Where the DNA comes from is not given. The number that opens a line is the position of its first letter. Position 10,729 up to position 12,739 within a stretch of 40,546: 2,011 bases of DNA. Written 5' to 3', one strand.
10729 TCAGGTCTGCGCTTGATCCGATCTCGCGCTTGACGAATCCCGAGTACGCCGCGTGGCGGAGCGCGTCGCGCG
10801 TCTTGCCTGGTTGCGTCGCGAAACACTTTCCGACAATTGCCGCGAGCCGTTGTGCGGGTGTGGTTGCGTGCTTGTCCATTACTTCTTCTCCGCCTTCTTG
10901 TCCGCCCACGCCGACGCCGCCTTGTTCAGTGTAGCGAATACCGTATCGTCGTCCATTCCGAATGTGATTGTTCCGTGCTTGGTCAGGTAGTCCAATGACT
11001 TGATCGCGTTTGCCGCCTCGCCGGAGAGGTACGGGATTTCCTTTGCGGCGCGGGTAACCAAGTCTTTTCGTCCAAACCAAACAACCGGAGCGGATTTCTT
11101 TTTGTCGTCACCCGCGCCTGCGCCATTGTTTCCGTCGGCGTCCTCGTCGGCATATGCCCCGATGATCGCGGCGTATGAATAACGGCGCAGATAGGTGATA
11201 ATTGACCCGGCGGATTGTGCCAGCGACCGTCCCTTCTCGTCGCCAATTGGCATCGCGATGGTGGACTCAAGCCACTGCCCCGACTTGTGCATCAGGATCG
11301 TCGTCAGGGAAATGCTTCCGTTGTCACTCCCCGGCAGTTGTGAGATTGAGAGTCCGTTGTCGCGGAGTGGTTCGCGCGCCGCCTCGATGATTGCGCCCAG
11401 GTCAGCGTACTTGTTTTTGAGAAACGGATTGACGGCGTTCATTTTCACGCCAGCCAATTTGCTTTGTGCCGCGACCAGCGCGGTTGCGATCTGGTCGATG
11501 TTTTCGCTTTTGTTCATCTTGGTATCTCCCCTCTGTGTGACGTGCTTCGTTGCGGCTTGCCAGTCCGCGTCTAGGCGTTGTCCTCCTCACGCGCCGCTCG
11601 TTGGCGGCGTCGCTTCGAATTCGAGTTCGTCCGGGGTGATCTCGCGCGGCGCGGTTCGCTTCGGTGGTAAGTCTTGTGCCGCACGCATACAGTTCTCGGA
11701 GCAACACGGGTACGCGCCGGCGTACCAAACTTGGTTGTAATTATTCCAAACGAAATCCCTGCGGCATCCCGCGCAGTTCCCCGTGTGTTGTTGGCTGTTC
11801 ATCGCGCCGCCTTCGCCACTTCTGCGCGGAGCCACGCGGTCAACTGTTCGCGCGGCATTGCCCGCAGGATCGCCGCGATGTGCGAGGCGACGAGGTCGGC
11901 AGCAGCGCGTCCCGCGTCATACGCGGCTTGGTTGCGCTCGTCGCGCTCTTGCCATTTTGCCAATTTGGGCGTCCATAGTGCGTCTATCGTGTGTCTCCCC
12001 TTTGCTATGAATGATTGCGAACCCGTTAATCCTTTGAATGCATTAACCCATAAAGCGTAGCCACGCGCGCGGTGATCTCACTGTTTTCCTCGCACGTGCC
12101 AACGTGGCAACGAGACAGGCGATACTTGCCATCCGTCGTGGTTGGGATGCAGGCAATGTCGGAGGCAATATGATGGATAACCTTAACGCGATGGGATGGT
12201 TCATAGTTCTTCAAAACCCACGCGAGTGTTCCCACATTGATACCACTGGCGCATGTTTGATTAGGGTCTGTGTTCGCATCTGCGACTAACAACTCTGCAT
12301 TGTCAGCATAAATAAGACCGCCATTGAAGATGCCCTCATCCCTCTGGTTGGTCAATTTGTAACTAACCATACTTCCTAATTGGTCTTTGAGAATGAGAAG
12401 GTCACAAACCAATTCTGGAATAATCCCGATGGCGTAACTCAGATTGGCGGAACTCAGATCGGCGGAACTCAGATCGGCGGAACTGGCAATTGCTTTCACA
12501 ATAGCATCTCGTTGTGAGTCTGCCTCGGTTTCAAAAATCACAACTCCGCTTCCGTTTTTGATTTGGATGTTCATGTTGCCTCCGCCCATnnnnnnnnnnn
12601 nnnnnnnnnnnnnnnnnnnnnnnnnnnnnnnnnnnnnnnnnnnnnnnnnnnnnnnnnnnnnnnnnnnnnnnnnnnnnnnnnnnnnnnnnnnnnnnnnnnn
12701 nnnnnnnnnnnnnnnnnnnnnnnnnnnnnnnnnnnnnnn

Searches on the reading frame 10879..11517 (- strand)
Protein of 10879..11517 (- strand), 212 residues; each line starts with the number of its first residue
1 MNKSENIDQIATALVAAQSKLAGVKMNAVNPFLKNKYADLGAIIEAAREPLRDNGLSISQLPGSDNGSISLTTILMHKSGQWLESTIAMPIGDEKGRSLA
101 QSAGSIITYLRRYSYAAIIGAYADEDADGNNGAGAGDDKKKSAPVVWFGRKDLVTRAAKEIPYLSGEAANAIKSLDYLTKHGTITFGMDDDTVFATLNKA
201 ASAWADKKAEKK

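Call 9: search_protein_families(library=pfam, proteins=[window:10879-11517:-], max_evalue=0.01)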
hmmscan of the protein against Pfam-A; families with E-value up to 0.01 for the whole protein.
window:10879-11517:- (212 aa): 1 family
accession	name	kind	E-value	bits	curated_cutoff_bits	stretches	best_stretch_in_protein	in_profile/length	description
PF04404.17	ERF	-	1.7e-21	77.2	25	1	10-142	1-139/153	ERF superfamily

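Call 10: search_protein_families(library=phrogs, proteins=[window:10879-11517:-], max_evalue=0.01)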
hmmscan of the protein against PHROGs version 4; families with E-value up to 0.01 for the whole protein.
window:10879-11517:- (212 aa): 4 families
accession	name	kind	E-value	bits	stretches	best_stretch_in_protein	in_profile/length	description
phrog_2324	-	DNA, RNA and nucleotide metabolism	4.3e-40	138.3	1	1-144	2-143/193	Erf-like ssDNA annealing protein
phrog_155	-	DNA, RNA and nucleotide metabolism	9.2e-35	121.7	1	1-157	59-213/308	Erf-like ssDNA annealing protein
phrog_34817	-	unknown function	2.3e-21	77.4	1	3-132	5-137/291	-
phrog_10003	-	other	8.9e-09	36.2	1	35-131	70-170/297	recombinase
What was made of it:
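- Closest known: RNase III site in the phage lambda N leader, and the T7 early RNase III sites. Same: Here an Erf-family gene lies at 10879..11517 (calls 9, 10).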

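Call 17: search_dna_similar(query=window:10879-11517:-, collection=phages, mode=protein, max_rows=20)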
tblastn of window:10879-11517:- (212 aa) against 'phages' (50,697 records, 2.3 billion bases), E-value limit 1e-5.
Records with a match: 1241; places in all: 1241; records where one place covers at least 80% of the query: 0.
Best place of each record, by identity: <60% 1241.
By first word of the organism name: Klebsiella 439; Escherichia 299; Salmonella 122; Mycobacterium 40; Staphylococcus 37; Shigella 35; Vibrio 27; Streptococcus 26; Campylobacter 19; Clostridium 17; and 51 more.
By host as written in the record: - 190; Klebsiella pneumoniae 188; Escherichia coli 69; Escherichia coli DSM 12242 43; Escherichia coli K-12 MG1655 37; Mycobacterium smegmatis mc2 155 28; Campylobacter jejuni 19; Staphylococcus aureus 17; and 321 more.
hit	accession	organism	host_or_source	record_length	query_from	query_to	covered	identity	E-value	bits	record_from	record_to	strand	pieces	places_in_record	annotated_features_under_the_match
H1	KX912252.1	Pseudoalteromonas phage PHS3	Pseudoalteromonas marina DSM 17587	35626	1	148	70%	39.2%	8e-26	109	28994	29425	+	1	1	single-strand DNA binding protein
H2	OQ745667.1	Pseudoalteromonas phage PS_L5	Pseudoalteromonas marina Mano4(T)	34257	1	148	70%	38.5%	5e-25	107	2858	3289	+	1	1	single-strand DNA binding protein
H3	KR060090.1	Pseudoalteromonas phage Pq0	Pseudoalteromonas sp. Bq0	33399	1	118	56%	47.5%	2e-28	117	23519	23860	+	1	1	single-strand DNA binding protein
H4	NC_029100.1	Pseudoalteromonas phage Pq0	Pseudoalteromonas sp. Bq0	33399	1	118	56%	47.5%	2e-28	117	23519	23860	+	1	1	Erf-like ssDNA annealing protein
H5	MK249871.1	Vibrio phage LP.2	Vibrio maritimus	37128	1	118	56%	47.5%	4e-27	113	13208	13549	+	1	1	single-strand DNA binding protein | hypothetical protein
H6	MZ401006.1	Clostridium phage CPQ4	Clostridium perfringens JCM 1290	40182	1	119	56%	44.2%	1e-22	100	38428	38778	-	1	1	hypothetical protein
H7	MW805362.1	Paraglaciecola Antarctic JLT virus 2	Paraglaciecola sp. strain IceBac 372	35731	1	118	56%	44.1%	6e-27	113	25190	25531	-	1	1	single-strand DNA-binding protein | hypothetical protein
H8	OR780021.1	Clostridium phage XP41-N3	Clostridium perfringens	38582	1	119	56%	43.3%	3e-22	99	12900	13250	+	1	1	Erf-like ssDNA annealing protein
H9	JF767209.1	Clostridium phage phiCP34O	Clostridium perfringens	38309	1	119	56%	43.3%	3e-22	99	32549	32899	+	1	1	ERF superfamily protein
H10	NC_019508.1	Clostridium phage phiCP34O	Clostridium perfringens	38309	1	119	56%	43.3%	3e-22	99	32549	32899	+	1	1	Erf-like ssDNA annealing protein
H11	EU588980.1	Clostridium phage phiCP39-O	Clostridium perfringens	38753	1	119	56%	43.3%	3e-22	99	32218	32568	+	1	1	hypothetical protein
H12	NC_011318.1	Clostridium phage phiCP39-O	Clostridium perfringens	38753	1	119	56%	43.3%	3e-22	99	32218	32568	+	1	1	Erf-like ssDNA annealing protein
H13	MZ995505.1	Clostridium phage vB_CpeP_PMQ04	Clostridium perfringens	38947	1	119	56%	43.3%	3e-22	99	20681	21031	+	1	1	hypothetical protein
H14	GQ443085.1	Clostridium phage phiCP26F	Clostridium perfringens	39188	1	119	56%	43.3%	3e-22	99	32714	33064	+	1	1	phi26F_gp40: ERF superfamily protein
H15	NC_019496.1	Clostridium phage phiCP26F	Clostridium perfringens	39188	1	119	56%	43.3%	3e-22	99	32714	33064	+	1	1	phi26F_gp40: Erf-like ssDNA annealing protein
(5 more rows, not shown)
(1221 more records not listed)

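Call 30: find_related_loci(query=window:10879-11517:-, collection=viral_contigs, flank=8000)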
Query window:10879-11517:- (212 aa) in viral_contigs; peptide patterns used: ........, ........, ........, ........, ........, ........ (x = any residue, [..] = any of these).
72 stretches matched a pattern; 69 encode a relative of the query (tblastn E <= 1e-3); 69 distinct loci.
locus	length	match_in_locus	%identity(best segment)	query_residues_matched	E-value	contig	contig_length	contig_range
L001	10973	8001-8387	65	1-130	1e-54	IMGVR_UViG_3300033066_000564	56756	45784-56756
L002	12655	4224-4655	58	1-144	1e-49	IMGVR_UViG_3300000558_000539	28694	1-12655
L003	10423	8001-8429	58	1-144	6e-47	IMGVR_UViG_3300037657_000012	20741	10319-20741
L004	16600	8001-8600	44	1-207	4e-45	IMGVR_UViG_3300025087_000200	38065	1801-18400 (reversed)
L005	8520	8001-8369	57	1-123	2e-43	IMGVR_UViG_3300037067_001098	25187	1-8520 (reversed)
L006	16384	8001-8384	54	1-129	1e-37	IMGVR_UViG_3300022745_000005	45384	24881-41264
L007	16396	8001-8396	47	1-132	4e-35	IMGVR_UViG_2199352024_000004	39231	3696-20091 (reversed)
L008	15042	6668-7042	48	1-130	1e-33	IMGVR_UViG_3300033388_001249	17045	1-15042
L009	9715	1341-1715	45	1-130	2e-32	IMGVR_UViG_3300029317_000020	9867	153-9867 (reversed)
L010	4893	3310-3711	45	1-134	4e-31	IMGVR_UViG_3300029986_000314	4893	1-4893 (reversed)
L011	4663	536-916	50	3-129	3e-31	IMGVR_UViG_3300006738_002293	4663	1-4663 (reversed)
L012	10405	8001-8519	40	1-166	2e-31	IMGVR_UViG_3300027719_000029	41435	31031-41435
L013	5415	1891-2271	50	3-129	5e-31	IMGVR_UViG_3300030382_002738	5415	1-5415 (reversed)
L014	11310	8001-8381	50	3-131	1e-30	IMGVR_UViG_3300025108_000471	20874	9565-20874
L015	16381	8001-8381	50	3-131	1e-30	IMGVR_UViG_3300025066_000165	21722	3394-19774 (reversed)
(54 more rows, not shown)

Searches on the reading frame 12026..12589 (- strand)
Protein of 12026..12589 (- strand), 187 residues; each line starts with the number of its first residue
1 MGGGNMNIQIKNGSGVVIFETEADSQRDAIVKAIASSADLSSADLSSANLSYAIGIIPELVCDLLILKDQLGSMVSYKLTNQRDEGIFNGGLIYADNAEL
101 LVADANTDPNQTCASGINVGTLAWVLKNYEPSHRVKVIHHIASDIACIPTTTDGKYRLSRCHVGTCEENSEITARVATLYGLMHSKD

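Call 9: search_protein_families(library=pfam, proteins=[window:12026-12589:-], max_evalue=0.01)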
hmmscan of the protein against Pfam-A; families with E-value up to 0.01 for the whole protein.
window:12026-12589:- (187 aa): 1 family
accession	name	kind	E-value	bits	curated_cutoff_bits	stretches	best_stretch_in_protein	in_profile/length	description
PF00805.28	Pentapeptide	-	0.0093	16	20.2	0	33-53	11-31/40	Pentapeptide repeats (8 copies)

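Call 10: search_protein_families(library=phrogs, proteins=[window:12026-12589:-], max_evalue=0.01)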
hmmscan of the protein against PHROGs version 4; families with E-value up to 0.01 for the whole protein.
window:12026-12589:- (187 aa): 1 family
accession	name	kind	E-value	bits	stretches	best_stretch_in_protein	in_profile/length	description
phrog_31265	-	unknown function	0.00039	21.4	1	6-52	1-48/264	-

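Call 45: find_homologous_proteins(query=window:12026-12574:-, max_evalue=0.001)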
Query window:12026-12574:- (182 aa): 17 proteins with E <= 0.001 among 82 candidates.
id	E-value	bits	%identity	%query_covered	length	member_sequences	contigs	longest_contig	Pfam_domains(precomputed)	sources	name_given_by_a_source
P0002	3.1e-114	396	100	100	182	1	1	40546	-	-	-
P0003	9.4e-73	261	70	98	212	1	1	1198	-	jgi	jgi:hypothetical protein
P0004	1.5e-43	166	70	62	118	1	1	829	-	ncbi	-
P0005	2.7e-40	156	52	69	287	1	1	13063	PF13599.14,PF00805.29,PF25296.2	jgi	jgi:hypothetical protein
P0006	2.3e-33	133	38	87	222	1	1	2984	PF13599.14,PF00805.29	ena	-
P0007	1.4e-31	127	51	70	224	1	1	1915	PF13576.13,PF13599.14,PF00805.29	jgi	jgi:uncharacterized protein YjbI with pentapeptide repeats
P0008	1.3e-29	121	48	77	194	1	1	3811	PF00805.29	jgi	jgi:hypothetical protein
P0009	7.9e-27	112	37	87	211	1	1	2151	PF00805.29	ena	-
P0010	8.0e-14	70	37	66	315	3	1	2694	PF13599.14,PF00805.29,PF25296.2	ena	-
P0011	7.8e-12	63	57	26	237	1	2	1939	PF13599.14,PF00805.29,PF25296.2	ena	-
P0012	5.0e-11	60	32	87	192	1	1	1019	PF00805.29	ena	-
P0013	6.3e-11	60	57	26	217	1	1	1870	PF13599.14,PF00805.29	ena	-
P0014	1.1e-8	53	57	26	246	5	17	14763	PF13599.14,PF00805.29,PF25296.2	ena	-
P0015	8.2e-5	40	32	70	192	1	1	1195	PF13599.14,PF00805.29,PF25296.2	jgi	jgi:hypothetical protein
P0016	9.7e-5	40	56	26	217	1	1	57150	PF19062.6,PF13599.14,PF00805.29,PF25296.2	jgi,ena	jgi:hypothetical protein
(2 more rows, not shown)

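Call 46: find_encoding_contigs(protein=P0003, flank=10000)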
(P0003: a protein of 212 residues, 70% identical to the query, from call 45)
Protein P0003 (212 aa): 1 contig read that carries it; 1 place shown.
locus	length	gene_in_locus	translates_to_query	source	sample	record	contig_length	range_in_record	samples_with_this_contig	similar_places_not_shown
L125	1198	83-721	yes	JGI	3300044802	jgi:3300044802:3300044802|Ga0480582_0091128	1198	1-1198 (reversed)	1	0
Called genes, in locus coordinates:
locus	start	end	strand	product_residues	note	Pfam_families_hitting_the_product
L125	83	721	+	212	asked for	-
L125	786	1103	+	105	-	-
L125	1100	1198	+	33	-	?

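Call 47: find_encoding_contigs(protein=P0005, flank=10000)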
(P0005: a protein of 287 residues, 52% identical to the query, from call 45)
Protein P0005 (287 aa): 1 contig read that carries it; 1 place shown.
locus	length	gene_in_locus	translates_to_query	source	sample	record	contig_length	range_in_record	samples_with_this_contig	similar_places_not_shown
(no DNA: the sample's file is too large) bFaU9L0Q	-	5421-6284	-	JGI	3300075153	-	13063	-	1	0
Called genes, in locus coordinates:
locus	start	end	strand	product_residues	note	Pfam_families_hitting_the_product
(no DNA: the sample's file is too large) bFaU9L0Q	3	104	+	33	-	?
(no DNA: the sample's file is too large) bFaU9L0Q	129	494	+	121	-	-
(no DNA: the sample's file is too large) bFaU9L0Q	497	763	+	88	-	-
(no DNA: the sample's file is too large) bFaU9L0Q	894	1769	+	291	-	PF00589:Phage_integrase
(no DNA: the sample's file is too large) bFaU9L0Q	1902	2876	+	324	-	PF14297:Lin1244_N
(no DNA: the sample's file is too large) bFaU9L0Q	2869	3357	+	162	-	-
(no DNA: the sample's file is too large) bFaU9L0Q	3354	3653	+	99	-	-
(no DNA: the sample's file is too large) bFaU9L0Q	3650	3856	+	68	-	-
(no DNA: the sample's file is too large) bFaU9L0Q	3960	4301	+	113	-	-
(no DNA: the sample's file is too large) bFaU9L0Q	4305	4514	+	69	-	-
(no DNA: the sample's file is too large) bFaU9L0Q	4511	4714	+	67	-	-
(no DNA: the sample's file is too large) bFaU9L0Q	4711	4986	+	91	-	-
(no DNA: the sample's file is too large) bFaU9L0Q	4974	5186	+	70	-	-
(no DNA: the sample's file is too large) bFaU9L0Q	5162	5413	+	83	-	-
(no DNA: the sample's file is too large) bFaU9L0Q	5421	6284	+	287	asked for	PF13599:Pentapeptide_4 (faint), PF25296:Decapeptide (faint), PF00805:Pentapeptide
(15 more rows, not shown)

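Call 48: find_encoding_contigs(protein=P0004, flank=10000)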
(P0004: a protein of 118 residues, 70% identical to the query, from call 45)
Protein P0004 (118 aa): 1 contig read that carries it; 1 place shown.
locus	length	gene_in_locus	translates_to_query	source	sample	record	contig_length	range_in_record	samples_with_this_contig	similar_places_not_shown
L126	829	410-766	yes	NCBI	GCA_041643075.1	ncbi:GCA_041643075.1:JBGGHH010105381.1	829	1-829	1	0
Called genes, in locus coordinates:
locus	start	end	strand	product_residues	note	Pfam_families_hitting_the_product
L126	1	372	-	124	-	?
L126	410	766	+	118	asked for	-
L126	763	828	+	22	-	?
